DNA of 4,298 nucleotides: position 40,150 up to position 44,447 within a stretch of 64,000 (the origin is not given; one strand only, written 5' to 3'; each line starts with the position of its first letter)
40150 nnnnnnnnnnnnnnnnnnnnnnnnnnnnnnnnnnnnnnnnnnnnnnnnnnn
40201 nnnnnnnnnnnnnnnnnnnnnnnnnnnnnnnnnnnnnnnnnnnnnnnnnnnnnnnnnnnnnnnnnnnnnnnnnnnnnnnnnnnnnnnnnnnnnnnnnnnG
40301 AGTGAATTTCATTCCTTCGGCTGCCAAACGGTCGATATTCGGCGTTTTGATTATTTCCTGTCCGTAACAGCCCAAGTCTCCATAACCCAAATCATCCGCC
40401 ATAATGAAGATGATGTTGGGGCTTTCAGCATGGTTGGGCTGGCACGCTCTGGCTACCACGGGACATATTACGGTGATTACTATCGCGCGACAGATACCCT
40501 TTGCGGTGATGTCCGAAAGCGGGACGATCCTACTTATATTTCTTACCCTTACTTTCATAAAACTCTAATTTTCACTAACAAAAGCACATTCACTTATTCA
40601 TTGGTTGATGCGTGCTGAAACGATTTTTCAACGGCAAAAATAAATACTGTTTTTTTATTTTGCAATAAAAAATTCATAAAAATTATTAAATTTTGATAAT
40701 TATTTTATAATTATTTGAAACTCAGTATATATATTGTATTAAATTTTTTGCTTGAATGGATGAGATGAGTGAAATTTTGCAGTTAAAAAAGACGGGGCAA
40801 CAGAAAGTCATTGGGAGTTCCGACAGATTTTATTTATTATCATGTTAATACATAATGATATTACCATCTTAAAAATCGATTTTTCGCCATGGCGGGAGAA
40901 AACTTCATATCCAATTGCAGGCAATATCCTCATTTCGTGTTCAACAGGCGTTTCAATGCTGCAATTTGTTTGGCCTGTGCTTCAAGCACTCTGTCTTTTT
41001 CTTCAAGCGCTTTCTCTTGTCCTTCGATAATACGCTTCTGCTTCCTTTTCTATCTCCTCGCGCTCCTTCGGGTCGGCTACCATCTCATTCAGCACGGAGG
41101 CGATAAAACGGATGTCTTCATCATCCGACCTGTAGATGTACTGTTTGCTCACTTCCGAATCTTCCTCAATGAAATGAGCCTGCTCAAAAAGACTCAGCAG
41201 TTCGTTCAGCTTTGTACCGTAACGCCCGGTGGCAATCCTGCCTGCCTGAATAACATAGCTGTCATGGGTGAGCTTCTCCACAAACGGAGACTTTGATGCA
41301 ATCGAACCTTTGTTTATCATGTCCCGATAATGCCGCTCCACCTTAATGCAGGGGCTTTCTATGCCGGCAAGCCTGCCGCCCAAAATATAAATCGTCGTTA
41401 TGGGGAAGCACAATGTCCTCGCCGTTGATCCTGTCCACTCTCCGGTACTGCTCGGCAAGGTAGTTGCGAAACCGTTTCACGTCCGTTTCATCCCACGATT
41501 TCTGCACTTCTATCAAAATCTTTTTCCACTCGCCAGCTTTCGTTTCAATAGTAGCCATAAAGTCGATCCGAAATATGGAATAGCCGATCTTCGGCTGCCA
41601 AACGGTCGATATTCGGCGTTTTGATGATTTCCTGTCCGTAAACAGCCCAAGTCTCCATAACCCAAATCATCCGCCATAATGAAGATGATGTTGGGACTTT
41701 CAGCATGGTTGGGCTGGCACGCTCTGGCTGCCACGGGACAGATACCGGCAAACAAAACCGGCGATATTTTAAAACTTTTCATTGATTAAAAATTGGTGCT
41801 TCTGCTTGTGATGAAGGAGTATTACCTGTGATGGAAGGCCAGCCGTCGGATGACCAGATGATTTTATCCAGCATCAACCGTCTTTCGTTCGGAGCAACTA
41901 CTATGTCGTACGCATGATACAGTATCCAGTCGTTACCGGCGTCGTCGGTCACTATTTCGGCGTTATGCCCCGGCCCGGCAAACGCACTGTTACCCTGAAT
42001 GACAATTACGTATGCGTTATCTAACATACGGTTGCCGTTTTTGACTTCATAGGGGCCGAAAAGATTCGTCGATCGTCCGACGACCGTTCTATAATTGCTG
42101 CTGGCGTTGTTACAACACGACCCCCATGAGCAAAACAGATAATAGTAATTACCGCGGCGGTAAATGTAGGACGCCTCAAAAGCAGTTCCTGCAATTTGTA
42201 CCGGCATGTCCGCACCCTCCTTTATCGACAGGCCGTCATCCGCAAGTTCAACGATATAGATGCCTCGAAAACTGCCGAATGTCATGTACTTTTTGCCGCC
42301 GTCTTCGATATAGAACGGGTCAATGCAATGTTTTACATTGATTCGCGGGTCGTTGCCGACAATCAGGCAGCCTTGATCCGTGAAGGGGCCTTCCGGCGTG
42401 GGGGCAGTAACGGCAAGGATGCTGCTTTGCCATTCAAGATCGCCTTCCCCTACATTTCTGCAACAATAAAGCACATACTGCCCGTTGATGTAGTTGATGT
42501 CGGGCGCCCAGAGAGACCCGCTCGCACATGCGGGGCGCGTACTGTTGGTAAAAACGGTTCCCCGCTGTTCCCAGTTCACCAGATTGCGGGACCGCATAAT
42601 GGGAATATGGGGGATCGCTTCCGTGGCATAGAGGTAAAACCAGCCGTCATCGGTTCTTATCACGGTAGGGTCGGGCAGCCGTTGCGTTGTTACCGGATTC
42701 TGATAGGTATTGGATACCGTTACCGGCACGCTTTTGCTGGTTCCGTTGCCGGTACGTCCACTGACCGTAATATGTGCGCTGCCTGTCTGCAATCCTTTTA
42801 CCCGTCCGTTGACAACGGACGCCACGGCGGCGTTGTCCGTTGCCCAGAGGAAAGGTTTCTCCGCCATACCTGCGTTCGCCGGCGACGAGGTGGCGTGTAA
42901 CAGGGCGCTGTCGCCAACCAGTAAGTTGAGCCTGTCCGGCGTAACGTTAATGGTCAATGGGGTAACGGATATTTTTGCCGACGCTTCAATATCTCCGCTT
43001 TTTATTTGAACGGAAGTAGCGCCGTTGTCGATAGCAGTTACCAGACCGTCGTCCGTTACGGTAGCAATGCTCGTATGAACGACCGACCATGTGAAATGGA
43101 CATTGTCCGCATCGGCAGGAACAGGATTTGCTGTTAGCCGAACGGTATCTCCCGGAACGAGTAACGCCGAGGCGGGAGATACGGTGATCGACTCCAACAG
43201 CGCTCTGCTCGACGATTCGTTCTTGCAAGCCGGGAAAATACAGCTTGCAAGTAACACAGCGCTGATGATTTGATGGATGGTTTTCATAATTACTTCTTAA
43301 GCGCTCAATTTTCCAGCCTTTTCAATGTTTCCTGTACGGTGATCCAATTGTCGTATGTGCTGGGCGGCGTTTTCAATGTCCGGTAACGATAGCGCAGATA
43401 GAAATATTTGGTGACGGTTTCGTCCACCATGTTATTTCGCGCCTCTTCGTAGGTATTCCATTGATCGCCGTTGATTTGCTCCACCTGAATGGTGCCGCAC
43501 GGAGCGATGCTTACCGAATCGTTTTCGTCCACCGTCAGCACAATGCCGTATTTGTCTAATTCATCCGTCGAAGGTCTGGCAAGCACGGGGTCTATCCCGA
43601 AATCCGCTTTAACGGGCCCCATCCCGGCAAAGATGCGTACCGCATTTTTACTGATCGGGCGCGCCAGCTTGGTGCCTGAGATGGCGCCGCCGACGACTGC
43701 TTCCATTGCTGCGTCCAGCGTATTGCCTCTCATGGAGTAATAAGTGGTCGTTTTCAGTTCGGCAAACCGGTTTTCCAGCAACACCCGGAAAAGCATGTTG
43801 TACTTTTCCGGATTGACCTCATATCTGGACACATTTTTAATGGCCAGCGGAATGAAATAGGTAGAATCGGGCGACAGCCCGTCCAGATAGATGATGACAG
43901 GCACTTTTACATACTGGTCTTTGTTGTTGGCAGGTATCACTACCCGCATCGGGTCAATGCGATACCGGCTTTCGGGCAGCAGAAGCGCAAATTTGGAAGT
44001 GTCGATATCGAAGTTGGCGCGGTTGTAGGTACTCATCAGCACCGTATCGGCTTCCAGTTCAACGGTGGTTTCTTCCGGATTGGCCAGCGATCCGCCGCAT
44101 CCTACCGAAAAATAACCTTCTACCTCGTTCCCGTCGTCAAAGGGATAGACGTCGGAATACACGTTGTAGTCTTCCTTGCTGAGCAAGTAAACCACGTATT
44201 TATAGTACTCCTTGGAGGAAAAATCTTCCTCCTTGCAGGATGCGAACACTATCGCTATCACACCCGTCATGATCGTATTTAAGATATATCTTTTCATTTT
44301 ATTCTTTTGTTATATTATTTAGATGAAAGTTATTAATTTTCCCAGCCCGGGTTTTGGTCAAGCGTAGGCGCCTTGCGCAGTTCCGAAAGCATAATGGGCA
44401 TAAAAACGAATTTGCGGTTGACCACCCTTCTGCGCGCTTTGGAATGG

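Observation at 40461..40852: ~390-bp portable promoter/leader/start-codon module present upstream of two different PUL operons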

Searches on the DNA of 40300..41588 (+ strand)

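Call 22: search_dna_similar(query=window:40469-41588:+, collection=plasmids, mode=distant, max_rows=10)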
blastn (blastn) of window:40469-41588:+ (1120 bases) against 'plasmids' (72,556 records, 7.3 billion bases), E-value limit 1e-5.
No match.

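Call 23: search_dna_similar(query=window:40469-41588:+, collection=phages, mode=distant, max_rows=10)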
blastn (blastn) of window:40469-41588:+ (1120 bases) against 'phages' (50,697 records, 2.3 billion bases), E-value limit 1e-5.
No match.

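Call 60: search_rna_families(source=window, start=40300, end=41000, threshold=evalue, max_evalue=1)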
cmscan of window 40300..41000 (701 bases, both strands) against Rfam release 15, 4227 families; matches with E-value up to 1: 1.
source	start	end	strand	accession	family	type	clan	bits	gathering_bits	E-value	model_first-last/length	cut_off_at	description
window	40799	40846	-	RF00204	snoR12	Gene; snRNA; snoRNA; CD-box;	-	19.8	39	0.68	1-83/83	no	Small nucleolar RNA R12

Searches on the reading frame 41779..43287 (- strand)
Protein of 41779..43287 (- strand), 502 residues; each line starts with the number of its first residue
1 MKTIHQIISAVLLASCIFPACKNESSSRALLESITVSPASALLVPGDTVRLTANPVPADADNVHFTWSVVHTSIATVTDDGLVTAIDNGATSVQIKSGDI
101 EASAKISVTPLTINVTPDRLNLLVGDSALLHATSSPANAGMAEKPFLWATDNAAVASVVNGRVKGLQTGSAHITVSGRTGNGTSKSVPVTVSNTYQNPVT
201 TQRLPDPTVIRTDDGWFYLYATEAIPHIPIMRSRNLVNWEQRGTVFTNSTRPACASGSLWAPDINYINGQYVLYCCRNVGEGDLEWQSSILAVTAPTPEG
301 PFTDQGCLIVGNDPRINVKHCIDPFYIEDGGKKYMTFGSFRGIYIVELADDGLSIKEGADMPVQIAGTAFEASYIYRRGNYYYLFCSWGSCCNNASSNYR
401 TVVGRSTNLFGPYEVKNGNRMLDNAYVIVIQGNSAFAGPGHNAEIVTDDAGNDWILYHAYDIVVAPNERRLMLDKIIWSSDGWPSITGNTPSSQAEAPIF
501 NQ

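Call 12: search_protein_families(library=pfam, proteins=[window:41782-43287:-], max_evalue=0.01)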
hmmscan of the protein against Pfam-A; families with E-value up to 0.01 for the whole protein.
window:41782-43287:- (502 aa): 5 families
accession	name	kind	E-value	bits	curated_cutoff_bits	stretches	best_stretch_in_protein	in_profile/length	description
PF04616.20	Glyco_hydro_43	-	1.6e-66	225.1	32.2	1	195-484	1-288/288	Glycosyl hydrolases family 43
PF02368.24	Big_2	-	1.8e-20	73.1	22.8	2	32-105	3-76/79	Bacterial Ig-like domain (group 2)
PF21461.3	HL_N-beta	-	3.3e-07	30.4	27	1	150-191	18-57/57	Hyaluronate lyase, N-terminal beta-sheet domain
PF00251.26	Glyco_hydro_32N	-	3.4e-05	24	22.1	1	193-271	121-198/307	Glycosyl hydrolases family 32 N-terminal domain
PF22359.2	Big-like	-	0.0013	19.4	27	1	74-109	12-47/48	Bacterial Ig-like domain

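Call 13: find_encoding_contigs(protein=window:41779-43287:-, flank=10000, max_places=10)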
Protein window:41779-43287:- (502 aa): no gene with exactly this product is on record in the collection.

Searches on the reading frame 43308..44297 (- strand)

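Call 12: search_protein_families(library=pfam, proteins=[window:43308-44297:-], max_evalue=0.01)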
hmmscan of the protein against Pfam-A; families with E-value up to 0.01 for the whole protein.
window:43308-44297:- (330 aa): 3 families
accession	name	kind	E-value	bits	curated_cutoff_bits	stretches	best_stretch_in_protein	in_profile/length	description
PF14274.12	BT_3044-like_C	-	9.6e-17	62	23.1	1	167-326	2-141/141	BT_3044-like, C-terminal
PF08522.16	BT_3987-like_N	-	5.4e-16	59.8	25.9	1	33-159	2-119/120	BT_3987-like, N-terminal domain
PF16343.11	DUF4973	-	0.00052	20.5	27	1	30-155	4-127/129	Domain of unknown function (DUF4973)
